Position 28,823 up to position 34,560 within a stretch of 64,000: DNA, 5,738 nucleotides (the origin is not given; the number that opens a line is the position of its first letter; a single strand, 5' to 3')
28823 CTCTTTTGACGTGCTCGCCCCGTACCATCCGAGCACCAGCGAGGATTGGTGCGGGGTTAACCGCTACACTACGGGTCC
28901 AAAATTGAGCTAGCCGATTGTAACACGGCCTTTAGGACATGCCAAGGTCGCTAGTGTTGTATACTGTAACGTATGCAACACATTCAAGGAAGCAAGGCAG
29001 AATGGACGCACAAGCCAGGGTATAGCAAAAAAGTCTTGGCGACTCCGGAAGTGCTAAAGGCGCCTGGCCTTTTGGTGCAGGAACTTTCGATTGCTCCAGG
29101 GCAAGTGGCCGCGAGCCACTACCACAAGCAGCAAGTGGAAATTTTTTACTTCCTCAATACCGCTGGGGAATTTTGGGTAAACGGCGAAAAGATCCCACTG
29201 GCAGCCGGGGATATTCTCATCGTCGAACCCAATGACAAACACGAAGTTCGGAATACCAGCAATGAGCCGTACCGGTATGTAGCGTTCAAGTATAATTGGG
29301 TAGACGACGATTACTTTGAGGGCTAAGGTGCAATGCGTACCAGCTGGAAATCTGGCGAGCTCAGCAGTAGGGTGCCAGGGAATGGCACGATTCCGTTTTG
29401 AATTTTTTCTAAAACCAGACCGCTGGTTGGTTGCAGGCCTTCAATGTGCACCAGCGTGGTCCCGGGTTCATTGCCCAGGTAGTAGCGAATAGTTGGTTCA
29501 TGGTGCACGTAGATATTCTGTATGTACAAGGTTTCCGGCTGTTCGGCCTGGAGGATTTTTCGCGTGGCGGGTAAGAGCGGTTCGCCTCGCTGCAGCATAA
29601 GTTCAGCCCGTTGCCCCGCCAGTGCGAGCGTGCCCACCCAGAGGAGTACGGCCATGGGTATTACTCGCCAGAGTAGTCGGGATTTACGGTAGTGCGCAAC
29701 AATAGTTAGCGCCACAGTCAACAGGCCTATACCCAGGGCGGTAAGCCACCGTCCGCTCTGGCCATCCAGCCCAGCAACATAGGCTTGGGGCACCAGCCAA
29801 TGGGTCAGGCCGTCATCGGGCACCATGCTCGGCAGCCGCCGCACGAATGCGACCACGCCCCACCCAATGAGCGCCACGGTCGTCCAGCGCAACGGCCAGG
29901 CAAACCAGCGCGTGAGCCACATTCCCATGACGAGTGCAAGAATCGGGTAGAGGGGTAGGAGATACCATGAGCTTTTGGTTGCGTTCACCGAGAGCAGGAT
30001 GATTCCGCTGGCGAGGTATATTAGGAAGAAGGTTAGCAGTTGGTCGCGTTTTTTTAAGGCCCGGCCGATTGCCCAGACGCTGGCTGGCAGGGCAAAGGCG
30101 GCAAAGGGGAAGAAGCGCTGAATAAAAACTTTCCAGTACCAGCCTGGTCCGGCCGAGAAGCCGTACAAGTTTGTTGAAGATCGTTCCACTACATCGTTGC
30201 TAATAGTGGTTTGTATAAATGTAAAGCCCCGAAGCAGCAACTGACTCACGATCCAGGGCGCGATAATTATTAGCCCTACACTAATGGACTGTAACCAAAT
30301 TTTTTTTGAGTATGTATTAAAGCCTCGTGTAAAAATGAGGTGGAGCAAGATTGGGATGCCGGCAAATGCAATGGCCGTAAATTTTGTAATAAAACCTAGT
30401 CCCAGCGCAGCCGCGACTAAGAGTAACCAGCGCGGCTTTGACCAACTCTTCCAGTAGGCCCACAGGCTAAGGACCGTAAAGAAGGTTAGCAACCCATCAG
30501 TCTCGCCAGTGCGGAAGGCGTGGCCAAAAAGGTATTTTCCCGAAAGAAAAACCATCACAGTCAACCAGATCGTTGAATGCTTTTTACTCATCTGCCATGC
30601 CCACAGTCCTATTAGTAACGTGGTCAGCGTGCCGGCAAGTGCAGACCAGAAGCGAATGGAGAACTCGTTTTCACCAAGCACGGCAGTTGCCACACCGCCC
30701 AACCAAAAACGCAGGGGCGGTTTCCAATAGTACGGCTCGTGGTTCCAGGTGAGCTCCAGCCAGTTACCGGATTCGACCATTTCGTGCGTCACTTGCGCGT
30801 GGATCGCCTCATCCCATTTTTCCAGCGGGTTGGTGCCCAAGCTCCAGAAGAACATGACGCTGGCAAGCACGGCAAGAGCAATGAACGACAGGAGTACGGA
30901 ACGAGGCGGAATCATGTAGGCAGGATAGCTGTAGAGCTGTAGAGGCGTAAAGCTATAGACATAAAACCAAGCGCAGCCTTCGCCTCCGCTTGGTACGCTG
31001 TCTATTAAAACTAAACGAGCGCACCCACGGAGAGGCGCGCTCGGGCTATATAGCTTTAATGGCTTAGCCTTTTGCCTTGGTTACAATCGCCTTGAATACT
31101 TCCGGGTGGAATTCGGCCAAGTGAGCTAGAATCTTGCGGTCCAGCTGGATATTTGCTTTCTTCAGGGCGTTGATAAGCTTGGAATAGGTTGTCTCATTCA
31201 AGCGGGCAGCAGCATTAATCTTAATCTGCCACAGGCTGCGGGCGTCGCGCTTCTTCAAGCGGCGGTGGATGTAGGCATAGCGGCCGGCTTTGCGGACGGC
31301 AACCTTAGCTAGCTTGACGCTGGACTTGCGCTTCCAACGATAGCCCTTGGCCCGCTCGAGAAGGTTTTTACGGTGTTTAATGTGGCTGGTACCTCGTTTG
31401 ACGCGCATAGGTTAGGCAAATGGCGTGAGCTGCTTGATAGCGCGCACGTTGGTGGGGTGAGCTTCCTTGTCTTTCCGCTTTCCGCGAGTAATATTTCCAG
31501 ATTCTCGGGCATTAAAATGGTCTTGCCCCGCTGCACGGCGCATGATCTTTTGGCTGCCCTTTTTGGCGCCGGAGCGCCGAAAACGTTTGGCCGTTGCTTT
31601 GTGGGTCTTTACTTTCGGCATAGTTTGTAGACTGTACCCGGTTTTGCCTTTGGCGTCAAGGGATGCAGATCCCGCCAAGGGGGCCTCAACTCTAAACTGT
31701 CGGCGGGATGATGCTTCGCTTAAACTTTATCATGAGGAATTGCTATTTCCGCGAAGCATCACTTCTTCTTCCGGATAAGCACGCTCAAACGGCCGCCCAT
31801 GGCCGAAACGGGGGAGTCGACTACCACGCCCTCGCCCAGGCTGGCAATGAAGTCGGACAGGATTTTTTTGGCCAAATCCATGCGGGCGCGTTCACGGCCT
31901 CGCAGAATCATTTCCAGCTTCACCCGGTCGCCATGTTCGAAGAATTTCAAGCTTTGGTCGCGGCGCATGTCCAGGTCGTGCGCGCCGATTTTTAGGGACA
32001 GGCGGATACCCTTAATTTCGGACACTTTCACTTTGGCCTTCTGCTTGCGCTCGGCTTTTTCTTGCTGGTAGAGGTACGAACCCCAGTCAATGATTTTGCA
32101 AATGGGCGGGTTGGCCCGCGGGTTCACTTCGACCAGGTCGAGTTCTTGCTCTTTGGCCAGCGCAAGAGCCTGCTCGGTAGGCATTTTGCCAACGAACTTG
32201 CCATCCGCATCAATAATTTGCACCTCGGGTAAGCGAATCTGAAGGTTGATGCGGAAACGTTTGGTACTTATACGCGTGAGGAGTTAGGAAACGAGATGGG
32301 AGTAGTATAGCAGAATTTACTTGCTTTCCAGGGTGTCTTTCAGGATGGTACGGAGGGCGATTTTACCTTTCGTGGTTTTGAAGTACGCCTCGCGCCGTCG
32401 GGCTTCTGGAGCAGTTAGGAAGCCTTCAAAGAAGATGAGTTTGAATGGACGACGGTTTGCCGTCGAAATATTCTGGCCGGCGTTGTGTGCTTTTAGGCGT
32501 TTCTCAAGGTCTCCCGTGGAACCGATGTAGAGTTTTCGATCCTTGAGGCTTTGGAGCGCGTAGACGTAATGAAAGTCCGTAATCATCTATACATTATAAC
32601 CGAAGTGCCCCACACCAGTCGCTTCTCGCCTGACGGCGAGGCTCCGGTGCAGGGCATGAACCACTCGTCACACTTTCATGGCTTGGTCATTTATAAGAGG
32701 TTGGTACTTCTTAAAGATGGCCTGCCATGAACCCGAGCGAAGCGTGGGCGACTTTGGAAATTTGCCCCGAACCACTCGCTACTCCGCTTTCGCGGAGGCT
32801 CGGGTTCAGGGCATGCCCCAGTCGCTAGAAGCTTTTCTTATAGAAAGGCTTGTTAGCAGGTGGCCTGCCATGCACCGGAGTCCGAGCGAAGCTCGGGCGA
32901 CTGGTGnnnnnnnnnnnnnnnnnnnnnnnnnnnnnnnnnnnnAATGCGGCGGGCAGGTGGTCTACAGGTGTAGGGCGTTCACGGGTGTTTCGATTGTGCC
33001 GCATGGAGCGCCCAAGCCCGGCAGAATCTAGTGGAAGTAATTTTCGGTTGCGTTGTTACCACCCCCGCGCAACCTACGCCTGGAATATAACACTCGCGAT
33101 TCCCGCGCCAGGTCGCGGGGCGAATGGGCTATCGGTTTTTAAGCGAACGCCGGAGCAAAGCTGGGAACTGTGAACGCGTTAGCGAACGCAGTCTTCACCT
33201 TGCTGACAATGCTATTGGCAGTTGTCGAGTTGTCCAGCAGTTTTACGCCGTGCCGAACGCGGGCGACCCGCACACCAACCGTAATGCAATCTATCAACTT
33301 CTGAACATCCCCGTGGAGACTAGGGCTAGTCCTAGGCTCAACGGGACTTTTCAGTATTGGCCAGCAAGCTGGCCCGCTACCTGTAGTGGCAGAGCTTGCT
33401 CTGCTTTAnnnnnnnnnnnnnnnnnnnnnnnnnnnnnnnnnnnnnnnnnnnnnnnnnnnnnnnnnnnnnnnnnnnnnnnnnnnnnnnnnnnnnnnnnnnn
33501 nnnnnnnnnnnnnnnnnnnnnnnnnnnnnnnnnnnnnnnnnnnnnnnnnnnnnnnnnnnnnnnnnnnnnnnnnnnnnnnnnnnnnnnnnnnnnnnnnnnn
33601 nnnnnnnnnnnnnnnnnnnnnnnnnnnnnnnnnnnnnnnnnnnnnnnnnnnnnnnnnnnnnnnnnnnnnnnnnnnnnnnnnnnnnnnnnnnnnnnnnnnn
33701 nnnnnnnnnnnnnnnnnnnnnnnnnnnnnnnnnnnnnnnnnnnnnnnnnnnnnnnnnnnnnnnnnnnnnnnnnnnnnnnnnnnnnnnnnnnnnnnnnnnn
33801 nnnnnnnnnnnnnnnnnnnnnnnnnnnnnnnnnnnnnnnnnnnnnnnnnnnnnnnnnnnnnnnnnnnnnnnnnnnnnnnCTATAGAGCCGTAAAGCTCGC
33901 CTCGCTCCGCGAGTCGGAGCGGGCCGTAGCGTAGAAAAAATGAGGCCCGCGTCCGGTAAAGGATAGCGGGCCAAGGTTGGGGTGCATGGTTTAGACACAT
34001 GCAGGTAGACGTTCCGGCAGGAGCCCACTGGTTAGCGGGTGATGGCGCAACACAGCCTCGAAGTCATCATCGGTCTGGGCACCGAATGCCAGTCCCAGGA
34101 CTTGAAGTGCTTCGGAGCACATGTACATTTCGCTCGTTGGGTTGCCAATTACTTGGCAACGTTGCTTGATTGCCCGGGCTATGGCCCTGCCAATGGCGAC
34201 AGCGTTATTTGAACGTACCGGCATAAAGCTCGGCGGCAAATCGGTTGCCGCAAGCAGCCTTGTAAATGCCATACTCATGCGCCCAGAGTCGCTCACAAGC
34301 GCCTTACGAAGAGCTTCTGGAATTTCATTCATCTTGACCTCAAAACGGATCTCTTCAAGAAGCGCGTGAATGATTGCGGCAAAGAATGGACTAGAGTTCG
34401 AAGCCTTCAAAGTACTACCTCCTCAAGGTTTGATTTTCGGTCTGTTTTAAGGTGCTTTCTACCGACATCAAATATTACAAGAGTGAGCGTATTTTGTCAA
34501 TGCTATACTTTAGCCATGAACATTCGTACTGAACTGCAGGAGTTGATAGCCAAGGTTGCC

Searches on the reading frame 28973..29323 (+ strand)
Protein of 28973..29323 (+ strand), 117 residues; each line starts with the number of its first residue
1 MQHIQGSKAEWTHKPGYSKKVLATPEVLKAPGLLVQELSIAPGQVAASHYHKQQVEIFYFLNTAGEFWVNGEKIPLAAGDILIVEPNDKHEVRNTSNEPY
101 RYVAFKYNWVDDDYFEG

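Call 10: search_protein_families(library=pfam, proteins=[window:28973-29323:+])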
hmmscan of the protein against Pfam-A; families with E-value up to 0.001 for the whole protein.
window:28973-29323:+ (117 aa): 2 families
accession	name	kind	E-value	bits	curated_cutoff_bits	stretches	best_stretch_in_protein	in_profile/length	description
PF07883.17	Cupin_2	-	8e-18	64.4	27.2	1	39-104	4-68/70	Cupin domain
PF02311.25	AraC_binding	-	5.1e-08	33.2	21.1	1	41-106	11-75/135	AraC-like ligand binding domain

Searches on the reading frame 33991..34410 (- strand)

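Call 35: search_protein_families(library=pfam, max_evalue=0.01, proteins=[window:33991-34410:-])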
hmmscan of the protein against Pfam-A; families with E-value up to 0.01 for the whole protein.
window:33991-34410:- (139 aa): 1 family
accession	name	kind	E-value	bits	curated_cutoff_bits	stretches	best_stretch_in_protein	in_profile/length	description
PF20906.3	S-Me-THD_C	-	0.0066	16.2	27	0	82-113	153-185/190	S-Me-THD-like, C-terminal domain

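Call 36: search_protein_families(library=phrogs, max_evalue=0.001, proteins=[window:33991-34410:-])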
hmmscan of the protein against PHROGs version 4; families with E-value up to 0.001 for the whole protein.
window:33991-34410:- (139 aa): 0 families
